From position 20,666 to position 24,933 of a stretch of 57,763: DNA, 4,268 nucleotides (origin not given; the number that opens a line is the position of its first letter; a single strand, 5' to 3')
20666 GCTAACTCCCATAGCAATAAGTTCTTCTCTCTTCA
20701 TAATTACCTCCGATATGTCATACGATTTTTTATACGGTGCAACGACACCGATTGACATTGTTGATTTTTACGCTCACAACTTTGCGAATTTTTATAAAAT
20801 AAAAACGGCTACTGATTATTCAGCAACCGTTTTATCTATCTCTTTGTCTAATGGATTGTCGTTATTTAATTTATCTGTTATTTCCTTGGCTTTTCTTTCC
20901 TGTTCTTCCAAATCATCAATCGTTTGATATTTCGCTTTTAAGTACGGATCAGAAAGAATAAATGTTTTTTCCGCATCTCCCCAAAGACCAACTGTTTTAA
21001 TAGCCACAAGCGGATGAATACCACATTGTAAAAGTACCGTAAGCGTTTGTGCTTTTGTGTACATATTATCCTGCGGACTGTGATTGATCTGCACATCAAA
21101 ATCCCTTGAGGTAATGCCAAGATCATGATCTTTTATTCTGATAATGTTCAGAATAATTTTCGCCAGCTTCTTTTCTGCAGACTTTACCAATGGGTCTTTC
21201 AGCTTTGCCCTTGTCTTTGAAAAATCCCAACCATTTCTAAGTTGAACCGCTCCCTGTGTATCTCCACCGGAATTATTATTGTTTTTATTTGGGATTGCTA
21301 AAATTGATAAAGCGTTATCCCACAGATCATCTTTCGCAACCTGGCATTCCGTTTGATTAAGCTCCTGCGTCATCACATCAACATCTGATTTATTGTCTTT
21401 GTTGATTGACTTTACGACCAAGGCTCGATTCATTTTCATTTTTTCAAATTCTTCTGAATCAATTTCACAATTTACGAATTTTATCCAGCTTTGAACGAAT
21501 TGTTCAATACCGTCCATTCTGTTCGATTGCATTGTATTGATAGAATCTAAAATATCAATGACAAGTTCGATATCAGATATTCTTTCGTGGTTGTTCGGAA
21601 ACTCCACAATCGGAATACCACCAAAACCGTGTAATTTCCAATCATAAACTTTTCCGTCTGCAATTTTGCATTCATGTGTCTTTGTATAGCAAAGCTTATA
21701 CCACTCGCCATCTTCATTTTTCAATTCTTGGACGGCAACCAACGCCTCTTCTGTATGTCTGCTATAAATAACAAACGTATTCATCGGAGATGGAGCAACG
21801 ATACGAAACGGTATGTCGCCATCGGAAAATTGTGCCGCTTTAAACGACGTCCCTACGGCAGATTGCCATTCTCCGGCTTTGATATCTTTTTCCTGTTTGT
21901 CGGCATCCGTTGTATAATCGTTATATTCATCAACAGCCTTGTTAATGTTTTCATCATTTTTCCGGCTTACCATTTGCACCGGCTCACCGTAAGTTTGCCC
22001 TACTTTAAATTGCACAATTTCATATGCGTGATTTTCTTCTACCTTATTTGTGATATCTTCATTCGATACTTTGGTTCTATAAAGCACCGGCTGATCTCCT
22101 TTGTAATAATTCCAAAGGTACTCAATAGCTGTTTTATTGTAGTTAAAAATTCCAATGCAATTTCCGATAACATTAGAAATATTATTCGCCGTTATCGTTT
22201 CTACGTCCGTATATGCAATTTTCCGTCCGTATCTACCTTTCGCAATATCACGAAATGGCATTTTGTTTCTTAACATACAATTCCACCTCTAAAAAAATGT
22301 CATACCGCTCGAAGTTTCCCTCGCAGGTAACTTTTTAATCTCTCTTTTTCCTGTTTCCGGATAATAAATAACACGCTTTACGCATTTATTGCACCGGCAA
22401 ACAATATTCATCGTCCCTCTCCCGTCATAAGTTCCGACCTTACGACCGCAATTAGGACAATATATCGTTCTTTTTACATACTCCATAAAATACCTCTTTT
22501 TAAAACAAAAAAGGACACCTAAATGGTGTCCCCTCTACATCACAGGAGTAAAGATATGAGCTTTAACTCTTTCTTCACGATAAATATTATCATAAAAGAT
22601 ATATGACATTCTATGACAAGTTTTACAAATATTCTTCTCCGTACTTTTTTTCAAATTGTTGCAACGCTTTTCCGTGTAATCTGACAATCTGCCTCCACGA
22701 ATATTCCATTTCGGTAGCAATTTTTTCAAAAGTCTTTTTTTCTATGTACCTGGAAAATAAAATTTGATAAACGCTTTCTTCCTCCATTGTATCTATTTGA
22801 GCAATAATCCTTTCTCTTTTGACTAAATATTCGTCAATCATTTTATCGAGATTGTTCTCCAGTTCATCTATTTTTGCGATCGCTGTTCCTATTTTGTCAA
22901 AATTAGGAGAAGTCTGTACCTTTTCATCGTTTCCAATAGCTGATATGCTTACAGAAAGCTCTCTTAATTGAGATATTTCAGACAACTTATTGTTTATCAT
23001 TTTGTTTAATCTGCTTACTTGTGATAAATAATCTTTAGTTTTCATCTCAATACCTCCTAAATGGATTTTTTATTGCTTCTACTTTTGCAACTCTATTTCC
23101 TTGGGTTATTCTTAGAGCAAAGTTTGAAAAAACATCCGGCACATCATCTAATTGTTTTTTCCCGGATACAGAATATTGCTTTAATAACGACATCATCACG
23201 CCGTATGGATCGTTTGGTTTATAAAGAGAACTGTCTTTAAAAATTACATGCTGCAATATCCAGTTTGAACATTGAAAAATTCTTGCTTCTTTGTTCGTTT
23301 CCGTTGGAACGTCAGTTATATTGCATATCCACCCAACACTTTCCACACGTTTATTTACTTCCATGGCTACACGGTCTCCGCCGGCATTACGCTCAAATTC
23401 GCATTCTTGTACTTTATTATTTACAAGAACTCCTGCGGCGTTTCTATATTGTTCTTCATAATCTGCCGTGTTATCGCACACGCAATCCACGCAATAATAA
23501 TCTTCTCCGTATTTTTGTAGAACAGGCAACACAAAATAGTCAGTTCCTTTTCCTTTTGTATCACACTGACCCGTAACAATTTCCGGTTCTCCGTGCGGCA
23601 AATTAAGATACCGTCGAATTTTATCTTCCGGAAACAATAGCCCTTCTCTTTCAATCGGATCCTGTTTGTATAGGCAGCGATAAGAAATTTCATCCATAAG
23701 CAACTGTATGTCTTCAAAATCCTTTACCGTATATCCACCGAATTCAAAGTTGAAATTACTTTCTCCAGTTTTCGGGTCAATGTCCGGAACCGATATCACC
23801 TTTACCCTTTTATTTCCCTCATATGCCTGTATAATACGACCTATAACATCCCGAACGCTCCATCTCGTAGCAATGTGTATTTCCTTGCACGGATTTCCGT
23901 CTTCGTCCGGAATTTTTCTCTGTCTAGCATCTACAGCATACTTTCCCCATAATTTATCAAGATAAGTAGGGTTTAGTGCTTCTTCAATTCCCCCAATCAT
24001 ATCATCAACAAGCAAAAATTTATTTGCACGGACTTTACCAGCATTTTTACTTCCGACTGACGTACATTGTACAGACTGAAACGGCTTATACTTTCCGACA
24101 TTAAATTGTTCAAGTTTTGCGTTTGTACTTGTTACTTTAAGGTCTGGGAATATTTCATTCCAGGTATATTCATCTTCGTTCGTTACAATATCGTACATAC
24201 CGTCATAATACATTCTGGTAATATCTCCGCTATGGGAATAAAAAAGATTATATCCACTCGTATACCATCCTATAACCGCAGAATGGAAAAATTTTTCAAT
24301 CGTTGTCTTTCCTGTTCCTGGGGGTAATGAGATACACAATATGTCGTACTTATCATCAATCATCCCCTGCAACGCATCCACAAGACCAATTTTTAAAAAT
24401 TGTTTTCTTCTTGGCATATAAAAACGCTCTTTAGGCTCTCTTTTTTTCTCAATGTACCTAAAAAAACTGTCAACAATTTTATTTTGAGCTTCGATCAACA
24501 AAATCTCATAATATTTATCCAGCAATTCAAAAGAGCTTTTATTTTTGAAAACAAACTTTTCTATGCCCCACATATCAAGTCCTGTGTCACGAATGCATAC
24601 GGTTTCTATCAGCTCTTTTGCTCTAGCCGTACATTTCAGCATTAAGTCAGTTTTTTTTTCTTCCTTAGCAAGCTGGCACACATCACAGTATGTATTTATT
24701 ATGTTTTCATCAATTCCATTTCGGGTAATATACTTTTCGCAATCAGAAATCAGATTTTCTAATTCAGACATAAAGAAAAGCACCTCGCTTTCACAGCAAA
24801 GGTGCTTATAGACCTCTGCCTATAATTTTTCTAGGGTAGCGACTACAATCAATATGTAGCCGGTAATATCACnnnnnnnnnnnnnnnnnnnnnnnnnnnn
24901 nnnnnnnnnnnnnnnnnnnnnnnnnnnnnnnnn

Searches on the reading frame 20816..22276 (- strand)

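Call 10: search_protein_families(library=pfam, proteins=[window:20816-22276:-], max_evalue=0.01)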
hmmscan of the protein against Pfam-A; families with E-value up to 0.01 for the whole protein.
window:20816-22276:- (486 aa): 1 family
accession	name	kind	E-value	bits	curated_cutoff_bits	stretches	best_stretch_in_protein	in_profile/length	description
PF05133.19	SPP1_portal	-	5.7e-79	266.5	25.5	1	39-464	3-414/416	Phage portal protein, SPP1 Gp6-like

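Call 11: search_protein_families(library=phrogs, proteins=[window:20816-22276:-], max_evalue=0.001)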
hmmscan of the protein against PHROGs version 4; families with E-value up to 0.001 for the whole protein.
window:20816-22276:- (486 aa): 3 families
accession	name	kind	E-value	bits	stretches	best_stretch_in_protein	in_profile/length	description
phrog_64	-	head and packaging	9.1e-55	187.1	1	6-482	47-511/547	portal protein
phrog_104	-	head and packaging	2.2e-07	30.9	1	155-254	160-273/550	portal protein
phrog_8065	-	unknown function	1.4e-05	26.2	1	35-132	43-140/165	-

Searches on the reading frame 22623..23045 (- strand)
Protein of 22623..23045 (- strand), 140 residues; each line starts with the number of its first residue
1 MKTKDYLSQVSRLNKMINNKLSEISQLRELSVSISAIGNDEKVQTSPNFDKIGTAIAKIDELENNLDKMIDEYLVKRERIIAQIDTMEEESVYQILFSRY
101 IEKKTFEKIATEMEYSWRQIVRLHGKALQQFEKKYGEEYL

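Call 38: search_protein_families(library=phrogs, proteins=[window:22623-23045:-], max_evalue=0.001)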
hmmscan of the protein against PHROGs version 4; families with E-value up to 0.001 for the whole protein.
window:22623-23045:- (140 aa): 2 families
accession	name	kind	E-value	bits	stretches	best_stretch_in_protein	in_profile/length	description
phrog_36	-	transcription regulation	2.8e-21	77.1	1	1-138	54-190/220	transcriptional regulator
phrog_248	-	transcription regulation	2e-07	32.3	1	38-137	40-139/161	transcriptional activator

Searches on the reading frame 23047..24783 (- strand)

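Call 10: search_protein_families(library=pfam, proteins=[window:23047-24783:-], max_evalue=0.01)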
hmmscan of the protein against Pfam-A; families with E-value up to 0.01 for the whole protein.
window:23047-24783:- (578 aa): 2 families
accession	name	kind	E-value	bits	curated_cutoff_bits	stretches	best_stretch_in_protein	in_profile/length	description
PF22530.2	Terminase-T7_RNaseH-like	-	3.7e-07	30.8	27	1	408-510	2-103/108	Terminase Bacteriophage T7, Ribonuclease H-like domain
PF17289.8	Terminase_6C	-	3.1e-05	24.4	22.6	1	411-506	8-101/155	Terminase RNaseH-like domain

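Call 11: search_protein_families(library=phrogs, proteins=[window:23047-24783:-], max_evalue=0.001)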
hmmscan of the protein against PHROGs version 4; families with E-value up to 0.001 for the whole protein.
window:23047-24783:- (578 aa): 4 families
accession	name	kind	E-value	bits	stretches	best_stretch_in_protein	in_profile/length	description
phrog_38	-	head and packaging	6.5e-39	135.2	1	101-568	270-712/760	terminase large subunit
phrog_30251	-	head and packaging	4.2e-25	89.1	1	95-548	8-449/799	terminase large subunit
phrog_4758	-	head and packaging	4.6e-13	50.1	1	133-336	44-237/243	terminase large subunit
phrog_5573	-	head and packaging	1.2e-10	42.2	1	363-517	44-196/250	terminase large subunit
